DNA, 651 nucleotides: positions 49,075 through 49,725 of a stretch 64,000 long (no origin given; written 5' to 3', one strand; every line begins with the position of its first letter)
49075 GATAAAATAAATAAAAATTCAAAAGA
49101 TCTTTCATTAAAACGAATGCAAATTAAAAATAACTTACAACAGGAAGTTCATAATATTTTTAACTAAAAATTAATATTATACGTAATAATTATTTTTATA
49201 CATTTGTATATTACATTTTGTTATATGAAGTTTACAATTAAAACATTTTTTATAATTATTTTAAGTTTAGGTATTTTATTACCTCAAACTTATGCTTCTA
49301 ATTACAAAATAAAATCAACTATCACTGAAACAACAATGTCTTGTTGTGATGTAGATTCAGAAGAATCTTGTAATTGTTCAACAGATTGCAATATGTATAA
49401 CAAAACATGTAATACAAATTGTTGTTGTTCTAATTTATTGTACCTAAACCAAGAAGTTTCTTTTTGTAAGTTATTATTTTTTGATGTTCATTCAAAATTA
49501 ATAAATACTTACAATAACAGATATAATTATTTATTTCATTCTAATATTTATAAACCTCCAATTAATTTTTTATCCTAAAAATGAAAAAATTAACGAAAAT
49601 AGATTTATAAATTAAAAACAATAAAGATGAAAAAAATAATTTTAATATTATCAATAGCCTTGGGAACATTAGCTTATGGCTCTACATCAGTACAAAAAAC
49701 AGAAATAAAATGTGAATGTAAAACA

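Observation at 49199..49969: Candidate new system: arrest-leader-controlled periplasmic metallothionein operon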

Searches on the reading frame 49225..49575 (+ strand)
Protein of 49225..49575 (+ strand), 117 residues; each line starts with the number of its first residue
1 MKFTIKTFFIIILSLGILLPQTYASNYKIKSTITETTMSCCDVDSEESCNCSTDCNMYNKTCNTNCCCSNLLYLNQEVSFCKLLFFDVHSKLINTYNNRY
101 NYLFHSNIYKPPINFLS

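Call 5: search_protein_families(library=ncbifam, proteins=[window:49225-49575:+], max_evalue=1)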
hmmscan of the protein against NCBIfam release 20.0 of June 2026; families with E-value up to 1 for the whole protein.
window:49225-49575:+ (117 aa): 0 families

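Call 6: search_protein_families(library=pfam, proteins=[window:49225-49575:+], max_evalue=1)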
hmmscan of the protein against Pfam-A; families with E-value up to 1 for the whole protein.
window:49225-49575:+ (117 aa): 0 families

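Call 7: find_homologous_proteins(query=window:49225-49575:+, max_evalue=0.01)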
Query window:49225-49575:+ (117 aa): 2 proteins with E <= 0.01 among 3 candidates.
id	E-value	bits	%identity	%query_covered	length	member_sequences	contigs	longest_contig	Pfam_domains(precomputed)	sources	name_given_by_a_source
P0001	2.4e-71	255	100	100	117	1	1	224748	-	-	-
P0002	8.5e-53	195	81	100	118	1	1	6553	-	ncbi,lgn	-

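Call 9: find_encoding_contigs(protein=P0002, flank=10000)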
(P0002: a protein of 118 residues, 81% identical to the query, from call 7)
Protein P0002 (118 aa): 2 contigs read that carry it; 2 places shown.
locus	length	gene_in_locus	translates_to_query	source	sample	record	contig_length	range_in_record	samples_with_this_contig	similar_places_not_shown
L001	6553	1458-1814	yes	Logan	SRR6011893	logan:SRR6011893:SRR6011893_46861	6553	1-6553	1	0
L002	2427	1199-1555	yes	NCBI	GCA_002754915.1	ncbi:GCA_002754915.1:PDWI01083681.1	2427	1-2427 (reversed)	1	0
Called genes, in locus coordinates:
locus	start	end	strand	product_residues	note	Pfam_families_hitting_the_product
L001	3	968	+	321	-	?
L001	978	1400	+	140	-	-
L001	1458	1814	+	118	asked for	-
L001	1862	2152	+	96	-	-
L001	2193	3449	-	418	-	PF11013:DUF2851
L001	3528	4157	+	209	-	PF00881:Nitroreductase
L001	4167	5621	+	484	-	PF00474:SSF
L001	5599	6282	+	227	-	PF00398:RrnaAD (weak), PF01209:Ubie_methyltran, PF05175:MTS, PF13489:Methyltransf_23, PF13847:Methyltransf_31, PF08241:Methyltransf_11, PF08242:Methyltransf_12, PF13649:Methyltransf_25, +3 more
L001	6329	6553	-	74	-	?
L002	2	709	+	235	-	?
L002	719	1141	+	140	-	-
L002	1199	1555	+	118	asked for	-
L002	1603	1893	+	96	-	-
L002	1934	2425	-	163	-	?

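Call 10: find_encoding_contigs(protein=window:49225-49575:+, flank=3000)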
Protein window:49225-49575:+ (117 aa): 1 contig read that carries it; 1 place shown.
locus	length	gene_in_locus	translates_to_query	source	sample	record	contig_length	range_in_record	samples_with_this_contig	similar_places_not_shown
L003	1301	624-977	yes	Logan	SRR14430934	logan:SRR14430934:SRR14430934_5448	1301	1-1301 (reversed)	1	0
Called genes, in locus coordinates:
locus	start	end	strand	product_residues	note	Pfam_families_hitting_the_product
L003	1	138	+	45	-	?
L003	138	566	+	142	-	-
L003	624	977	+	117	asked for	-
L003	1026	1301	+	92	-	?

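Call 26: search_protein_representatives(alignment_id=A2)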
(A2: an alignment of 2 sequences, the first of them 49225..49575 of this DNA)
Query: 2 sequences, 118 profile positions. Proteins with E-value up to 0.001 (for the whole library): 14; up to 1e-10: 4; up to 1e-30: 1. The best 14 are listed.
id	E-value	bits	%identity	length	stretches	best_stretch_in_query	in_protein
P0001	7.0e-70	248.9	-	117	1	1-118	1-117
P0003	4.8e-14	68.7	-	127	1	1-115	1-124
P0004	3.4e-12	62.8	-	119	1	4-115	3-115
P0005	5.9e-11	58.7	-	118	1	5-118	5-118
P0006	2.3e-10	56.9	-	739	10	7-107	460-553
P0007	2.5e-09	53.5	-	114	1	8-116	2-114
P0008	1.2e-07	48.1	-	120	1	6-115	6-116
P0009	2.9e-07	46.8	-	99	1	26-118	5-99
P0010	6.2e-07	45.8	-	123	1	4-116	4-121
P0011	6.7e-07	45.7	-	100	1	35-117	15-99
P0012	7.6e-07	45.5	-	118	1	1-118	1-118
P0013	8.9e-07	45.3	-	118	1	3-118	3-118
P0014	1.8e-06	44.3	-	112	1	13-117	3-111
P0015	3.1e-04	37.1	-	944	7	47-102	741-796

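Call 29: search_protein_families(library=ncbifam, alignment_id=A3, max_evalue=10)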
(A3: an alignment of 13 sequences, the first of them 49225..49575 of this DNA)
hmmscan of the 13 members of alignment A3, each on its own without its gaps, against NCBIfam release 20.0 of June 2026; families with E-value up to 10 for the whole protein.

A. member 1, window:49225-49575:+ (117 aa): 0 families

B. families by the number of members that match (of 13 scanned): 3 families
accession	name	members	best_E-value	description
NF047658.1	HYC_CC_PP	1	0.0054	HYC_CC_PP family protein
NF052673.1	lpg1681_fam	1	0.52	lpg1681 family protein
NF047528.1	LIMLP_03685_anti-sigma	1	3.8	LIMLP_03685 family anti-sigma factor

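Call 30: search_protein_families(library=pfam, alignment_id=A3, max_evalue=10)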
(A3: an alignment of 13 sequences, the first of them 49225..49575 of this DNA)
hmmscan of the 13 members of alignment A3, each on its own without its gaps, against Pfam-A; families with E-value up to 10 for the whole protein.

A. member 1, window:49225-49575:+ (117 aa): 0 families

B. families by the number of members that match (of 13 scanned): 12 families
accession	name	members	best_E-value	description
PF25624.1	PH_S11IP_C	1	0.00046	STK11-interacting protein, C-terminal PH domain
PF15316.11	MDFI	1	0.0061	MyoD family inhibitor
PF20558.3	DUF6769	1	0.0068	Family of unknown function (DUF6769)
PF22846.1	CATSPERG_C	1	0.017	CATSPERG C-terminal domain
PF24394.1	TMEM62_C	1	0.033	TMEM62 C-terminal domain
PF18441.6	Hen1_Lam_C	1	0.036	Hen1 La-motif C-terminal domain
PF24073.1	DUF7365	1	0.037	Coiled-coil region of unknown function (DUF7365)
PF17454.7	Bee_toxin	1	0.04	Honey bee toxin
PF01368.27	DHH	1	0.09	DHH family, N-terminal domain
PF24318.1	DUF7490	1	0.11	Domain of unknown function (DUF7490)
PF12808.12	Mto2_bdg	1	0.33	Micro-tubular organiser Mto1 C-term Mto2-binding region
PF24501.1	Ig_TMEM131L_5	1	7.5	TMEM131L fifth Ig-like domain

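Call 31: find_homologous_proteins(query=A3, max_evalue=0.01)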
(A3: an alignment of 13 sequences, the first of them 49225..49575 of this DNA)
Query A3 (13 sequences) (117 aa, profile of the alignment): 10 proteins with E <= 0.01 among 443 candidates.
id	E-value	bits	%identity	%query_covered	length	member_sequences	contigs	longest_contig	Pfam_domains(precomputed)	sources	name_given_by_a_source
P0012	6.1e-37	144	34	71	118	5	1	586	-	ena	-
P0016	3.3e-36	142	34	100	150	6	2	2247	-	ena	-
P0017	1.6e-35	140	28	100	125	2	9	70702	-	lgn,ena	-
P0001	8.9e-34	134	100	100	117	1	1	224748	-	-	-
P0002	6.4e-33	131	81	100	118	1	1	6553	-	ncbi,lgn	-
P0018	6.9e-33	131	26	100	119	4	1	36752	-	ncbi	-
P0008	7.0e-33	131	36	75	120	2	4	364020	-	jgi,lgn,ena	jgi:hypothetical protein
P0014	5.8e-32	128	29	91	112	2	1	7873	-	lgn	-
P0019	7.4e-31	125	28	97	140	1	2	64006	-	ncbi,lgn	-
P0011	7.2e-29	118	31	71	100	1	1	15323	-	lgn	-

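Call 32: find_encoding_contigs(protein=P0008, flank=4000, max_places=3)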
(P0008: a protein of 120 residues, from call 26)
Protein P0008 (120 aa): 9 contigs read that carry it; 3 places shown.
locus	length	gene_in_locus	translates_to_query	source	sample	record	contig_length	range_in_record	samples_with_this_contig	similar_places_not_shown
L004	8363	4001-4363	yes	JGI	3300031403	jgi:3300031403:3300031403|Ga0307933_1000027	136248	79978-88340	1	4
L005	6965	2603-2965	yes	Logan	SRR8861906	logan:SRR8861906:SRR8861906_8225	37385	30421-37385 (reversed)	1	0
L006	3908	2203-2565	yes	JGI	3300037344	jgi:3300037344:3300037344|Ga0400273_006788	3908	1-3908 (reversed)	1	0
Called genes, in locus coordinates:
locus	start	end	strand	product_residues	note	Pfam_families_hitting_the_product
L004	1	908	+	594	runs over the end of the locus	PF03215:Rad17 (weak), PF05496:RuvB_N (weak), PF13177:DNA_pol3_delta2, PF13401:AAA_22 (weak), PF00004:AAA, PF13173:AAA_14 (weak), PF22608:DNAX_ATPase_lid, PF28557:DUF8439, +2 more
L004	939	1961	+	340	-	PF05496:RuvB_N, PF13401:AAA_22 (faint), PF00004:AAA, PF17864:AAA_lid_4, PF05491:WHD_RuvB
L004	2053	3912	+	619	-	PF00999:Na_H_Exchanger, PF02254:TrkA_N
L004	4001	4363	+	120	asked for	-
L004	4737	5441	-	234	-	PF21948:LplA-B_cat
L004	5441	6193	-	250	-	-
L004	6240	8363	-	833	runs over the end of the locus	PF00521:DNA_topoisoIV, PF03989:DNA_gyraseA_C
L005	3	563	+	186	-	?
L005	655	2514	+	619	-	PF00999:Na_H_Exchanger, PF02254:TrkA_N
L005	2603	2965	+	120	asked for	-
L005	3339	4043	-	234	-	PF21948:LplA-B_cat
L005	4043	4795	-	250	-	-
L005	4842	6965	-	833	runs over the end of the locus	PF00521:DNA_topoisoIV, PF03989:DNA_gyraseA_C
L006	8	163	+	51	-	PF05491:WHD_RuvB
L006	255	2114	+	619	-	PF00999:Na_H_Exchanger, PF02254:TrkA_N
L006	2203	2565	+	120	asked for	-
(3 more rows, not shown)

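Call 33: find_encoding_contigs(protein=P0017, flank=4000, max_places=3)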
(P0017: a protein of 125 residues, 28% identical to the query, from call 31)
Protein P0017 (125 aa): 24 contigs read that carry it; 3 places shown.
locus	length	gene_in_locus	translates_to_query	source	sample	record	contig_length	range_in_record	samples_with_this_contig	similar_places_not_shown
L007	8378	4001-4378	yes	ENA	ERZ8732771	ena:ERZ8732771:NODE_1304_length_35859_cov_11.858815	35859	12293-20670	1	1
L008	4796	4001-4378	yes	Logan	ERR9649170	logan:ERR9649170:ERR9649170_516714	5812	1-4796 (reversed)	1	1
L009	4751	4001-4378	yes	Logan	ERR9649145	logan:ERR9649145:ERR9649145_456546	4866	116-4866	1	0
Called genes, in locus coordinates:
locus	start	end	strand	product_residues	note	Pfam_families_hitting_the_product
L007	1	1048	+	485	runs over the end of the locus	-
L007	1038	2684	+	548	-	-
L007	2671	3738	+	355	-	PF01546:Peptidase_M20, PF07687:M20_dimer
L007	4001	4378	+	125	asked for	-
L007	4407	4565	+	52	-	-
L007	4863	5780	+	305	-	PF00294:PfkB, PF08543:Phos_pyr_kin (weak)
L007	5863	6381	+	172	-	-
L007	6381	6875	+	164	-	PF00578:AhpC-TSA, PF08534:Redoxin, PF13098:Thioredoxin_2 (weak), PF13905:Thioredoxin_8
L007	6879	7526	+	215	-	PF13568:OMP_b-brl_2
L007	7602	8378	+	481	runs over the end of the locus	PF13472:Lipase_GDSL_2 (weak)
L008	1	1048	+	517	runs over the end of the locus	-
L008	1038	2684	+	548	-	-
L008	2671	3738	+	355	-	PF01546:Peptidase_M20, PF07687:M20_dimer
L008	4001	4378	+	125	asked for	-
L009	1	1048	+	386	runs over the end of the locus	?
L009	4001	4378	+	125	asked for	-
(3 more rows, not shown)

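Call 34: find_encoding_contigs(protein=P0018, flank=4000, max_places=3)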
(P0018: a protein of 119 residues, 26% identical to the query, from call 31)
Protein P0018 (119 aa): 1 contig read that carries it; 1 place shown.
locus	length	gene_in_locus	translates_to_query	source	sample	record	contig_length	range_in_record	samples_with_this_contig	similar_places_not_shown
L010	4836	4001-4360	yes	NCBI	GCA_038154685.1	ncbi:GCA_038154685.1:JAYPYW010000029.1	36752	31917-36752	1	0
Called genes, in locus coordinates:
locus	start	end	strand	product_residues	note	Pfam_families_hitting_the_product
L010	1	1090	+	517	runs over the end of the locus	-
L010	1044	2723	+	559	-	-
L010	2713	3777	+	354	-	PF01546:Peptidase_M20, PF07687:M20_dimer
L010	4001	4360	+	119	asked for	-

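Call 35: find_encoding_contigs(protein=P0019, flank=4000, max_places=3)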
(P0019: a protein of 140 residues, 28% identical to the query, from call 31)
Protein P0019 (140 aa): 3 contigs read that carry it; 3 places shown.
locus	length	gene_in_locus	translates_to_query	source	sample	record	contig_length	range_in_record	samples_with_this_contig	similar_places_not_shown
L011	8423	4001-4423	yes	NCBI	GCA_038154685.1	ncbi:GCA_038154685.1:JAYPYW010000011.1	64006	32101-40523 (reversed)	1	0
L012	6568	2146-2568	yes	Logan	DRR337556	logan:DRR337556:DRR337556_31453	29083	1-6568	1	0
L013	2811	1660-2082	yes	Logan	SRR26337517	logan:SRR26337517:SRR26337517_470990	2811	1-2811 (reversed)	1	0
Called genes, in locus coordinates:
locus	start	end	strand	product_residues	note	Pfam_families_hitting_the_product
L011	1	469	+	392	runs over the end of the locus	PF00144:Beta-lactamase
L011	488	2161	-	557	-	PF07732:Cu-oxidase_3, PF07731:Cu-oxidase_2, PF18962:Por_Secre_tail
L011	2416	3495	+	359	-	PF01103:Omp85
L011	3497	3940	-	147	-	PF02566:OsmC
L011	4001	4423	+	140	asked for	-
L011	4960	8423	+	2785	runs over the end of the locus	PF18911:PKD_4 (weak), PF18911:PKD_4, PF18911:PKD_4, PF18911:PKD_4, PF18911:PKD_4, PF18911:PKD_4, PF18911:PKD_4, PF13585:CHU_C, +9 more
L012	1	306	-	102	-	?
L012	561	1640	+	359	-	PF01103:Omp85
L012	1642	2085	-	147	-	PF02566:OsmC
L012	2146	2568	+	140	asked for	-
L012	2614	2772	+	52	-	-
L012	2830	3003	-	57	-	-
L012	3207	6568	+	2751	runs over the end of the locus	PF18911:PKD_4 (weak), PF18911:PKD_4, PF18911:PKD_4, PF18911:PKD_4, PF18911:PKD_4, PF18911:PKD_4, PF18911:PKD_4, PF13585:CHU_C, +9 more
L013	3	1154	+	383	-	?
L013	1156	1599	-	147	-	PF02566:OsmC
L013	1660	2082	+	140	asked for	-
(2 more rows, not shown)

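Call 43: find_encoding_contigs(protein=P0011, flank=4000, max_places=2)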
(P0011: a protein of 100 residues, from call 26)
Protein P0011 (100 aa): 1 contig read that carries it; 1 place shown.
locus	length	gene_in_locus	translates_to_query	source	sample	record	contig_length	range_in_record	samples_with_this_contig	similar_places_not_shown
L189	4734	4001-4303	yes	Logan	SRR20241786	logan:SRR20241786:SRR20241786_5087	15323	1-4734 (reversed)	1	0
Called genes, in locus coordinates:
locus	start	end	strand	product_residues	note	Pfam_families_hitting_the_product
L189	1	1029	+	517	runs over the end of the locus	-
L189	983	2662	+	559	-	-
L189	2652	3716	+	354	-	PF01546:Peptidase_M20, PF07687:M20_dimer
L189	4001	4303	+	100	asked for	-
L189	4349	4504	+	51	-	-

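Call 44: find_encoding_contigs(protein=P0014, flank=4000, max_places=2)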
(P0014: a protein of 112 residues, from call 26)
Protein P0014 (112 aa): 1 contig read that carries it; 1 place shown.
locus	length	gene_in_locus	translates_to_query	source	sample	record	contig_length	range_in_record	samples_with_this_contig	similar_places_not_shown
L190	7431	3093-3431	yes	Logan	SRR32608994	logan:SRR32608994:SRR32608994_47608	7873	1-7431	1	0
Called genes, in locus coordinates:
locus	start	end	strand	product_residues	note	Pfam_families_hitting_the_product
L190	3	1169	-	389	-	?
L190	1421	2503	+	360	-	PF01103:Omp85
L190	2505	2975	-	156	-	PF02566:OsmC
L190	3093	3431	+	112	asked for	-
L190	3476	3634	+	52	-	-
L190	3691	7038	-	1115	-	PF00722:Glyco_hydro_16, PF14686:fn3_3 (faint), PF18962:Por_Secre_tail (weak)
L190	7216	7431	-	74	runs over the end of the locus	-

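Call 45: find_encoding_contigs(protein=P0016, flank=4000, max_places=2)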
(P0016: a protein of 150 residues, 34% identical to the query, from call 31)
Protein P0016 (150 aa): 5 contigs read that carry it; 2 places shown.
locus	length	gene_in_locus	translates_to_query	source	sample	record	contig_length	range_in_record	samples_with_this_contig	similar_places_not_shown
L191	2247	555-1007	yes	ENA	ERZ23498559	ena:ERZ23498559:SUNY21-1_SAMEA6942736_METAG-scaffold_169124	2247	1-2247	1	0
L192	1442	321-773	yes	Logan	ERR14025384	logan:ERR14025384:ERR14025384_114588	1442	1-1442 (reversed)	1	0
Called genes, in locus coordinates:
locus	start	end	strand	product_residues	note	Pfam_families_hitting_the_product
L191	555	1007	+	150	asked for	-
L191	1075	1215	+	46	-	-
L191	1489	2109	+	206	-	PF07603:Lcl_C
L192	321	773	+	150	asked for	-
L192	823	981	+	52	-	-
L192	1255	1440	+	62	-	?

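Call 46: find_encoding_contigs(protein=P0003, flank=4000, max_places=2)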
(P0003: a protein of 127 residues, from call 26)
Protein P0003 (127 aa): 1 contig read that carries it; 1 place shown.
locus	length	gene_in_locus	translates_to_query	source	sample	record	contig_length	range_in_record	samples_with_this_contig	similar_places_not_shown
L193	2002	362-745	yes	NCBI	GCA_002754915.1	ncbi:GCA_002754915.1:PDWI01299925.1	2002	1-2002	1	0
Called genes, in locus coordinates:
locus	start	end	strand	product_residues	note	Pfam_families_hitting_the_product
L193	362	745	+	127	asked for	-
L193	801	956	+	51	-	-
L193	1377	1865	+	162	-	-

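Call 47: find_encoding_contigs(protein=P0004, flank=4000, max_places=2)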
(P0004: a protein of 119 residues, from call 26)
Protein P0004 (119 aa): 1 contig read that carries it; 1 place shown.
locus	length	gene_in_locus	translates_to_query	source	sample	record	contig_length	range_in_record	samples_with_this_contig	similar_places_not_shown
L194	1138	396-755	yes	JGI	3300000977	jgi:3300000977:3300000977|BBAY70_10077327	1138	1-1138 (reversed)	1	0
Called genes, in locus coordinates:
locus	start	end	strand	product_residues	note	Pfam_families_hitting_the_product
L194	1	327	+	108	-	?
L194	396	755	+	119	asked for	-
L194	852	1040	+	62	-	-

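Call 48: find_encoding_contigs(protein=P0010, flank=4000, max_places=2)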
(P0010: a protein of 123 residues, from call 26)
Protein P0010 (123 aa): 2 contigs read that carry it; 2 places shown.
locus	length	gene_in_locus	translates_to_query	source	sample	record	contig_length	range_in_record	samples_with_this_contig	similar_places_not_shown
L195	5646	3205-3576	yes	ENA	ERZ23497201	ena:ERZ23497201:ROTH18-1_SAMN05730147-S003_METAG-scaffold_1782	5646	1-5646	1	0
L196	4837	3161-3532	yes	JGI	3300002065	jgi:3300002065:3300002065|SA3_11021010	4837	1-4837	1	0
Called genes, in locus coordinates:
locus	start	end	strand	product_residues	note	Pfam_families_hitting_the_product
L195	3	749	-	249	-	?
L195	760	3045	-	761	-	PF13715:CarbopepD_reg_2, PF07715:Plug (weak), PF00593:TonB_dep_Rec_b-barrel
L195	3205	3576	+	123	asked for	-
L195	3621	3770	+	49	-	-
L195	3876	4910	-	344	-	PF11276:DUF3078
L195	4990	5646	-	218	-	?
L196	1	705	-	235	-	?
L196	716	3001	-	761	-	PF13715:CarbopepD_reg_2, PF07715:Plug (weak), PF00593:TonB_dep_Rec_b-barrel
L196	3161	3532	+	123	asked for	-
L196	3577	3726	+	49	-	-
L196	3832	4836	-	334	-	?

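Call 58: search_protein_families(library=pfam, alignment_id=A4, max_evalue=10)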
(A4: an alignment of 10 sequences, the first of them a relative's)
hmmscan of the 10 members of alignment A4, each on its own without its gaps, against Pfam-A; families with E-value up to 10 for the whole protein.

A. member 1, L004:4406-4558:+ (51 aa): 0 families

B. families by the number of members that match (of 10 scanned): 2 families
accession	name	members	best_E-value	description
PF24807.1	WD40_CDC20-Fz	1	0.0041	CDC20/Fizzy WD40 domain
PF00131.25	Metallothio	1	0.15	Metallothionein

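Call 69: predict_structure(alignment_id=A3)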
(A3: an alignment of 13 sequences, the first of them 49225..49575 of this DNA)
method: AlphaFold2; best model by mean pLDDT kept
length: 117 residues; sequences in the alignment: 13
mean_pLDDT: 49.0   pTM: 0.19
mean pLDDT of the five models: 49.0, 47.8, 45.6, 45.0, 44.9
residues with pLDDT >= 90: 0; 70-90: 13; 50-70: 22; < 50: 82
segments of 3 or more residues with pLDDT < 50: 22-94, 114-117
pLDDT, mean of each block of 10 residues (from residue 1): 77 70 46 42 44 42 41 38 40 49 52 47
secondary structure, 60 per line:
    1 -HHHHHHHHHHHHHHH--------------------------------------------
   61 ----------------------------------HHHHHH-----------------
elements in order: H2-16 H95-100

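Call 72: search_protein_families(library=ncbifam, proteins=[P0003, P0004, P0005, P0007, P0008, P0010, P0012, P0013, P0017, P0019], max_evalue=10)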
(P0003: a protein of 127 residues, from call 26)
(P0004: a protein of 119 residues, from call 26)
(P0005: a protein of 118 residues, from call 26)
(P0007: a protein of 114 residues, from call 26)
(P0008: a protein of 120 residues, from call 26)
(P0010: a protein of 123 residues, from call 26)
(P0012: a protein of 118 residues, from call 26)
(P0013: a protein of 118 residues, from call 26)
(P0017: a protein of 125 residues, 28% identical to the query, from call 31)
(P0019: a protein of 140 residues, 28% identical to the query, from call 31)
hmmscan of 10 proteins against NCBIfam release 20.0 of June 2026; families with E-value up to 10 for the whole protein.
P0003 (127 aa): 0 families

P0004 (119 aa): 1 family
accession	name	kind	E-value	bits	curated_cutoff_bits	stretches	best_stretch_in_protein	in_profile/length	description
NF047528.1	LIMLP_03685_anti-sigma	equivalog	3.8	6.6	200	1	11-60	74-124/347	LIMLP_03685 family anti-sigma factor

P0005 (118 aa): 0 families

P0007 (114 aa): 0 families

P0008 (120 aa): 0 families

P0010 (123 aa): 0 families

P0012 (118 aa): 0 families

P0013 (118 aa): 1 family
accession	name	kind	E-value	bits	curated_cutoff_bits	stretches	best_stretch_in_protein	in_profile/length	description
NF052673.1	lpg1681_fam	equivalog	0.52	10.7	95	1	1-114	1-102/102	lpg1681 family protein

P0017 (125 aa): 0 families

P0019 (140 aa): 0 families
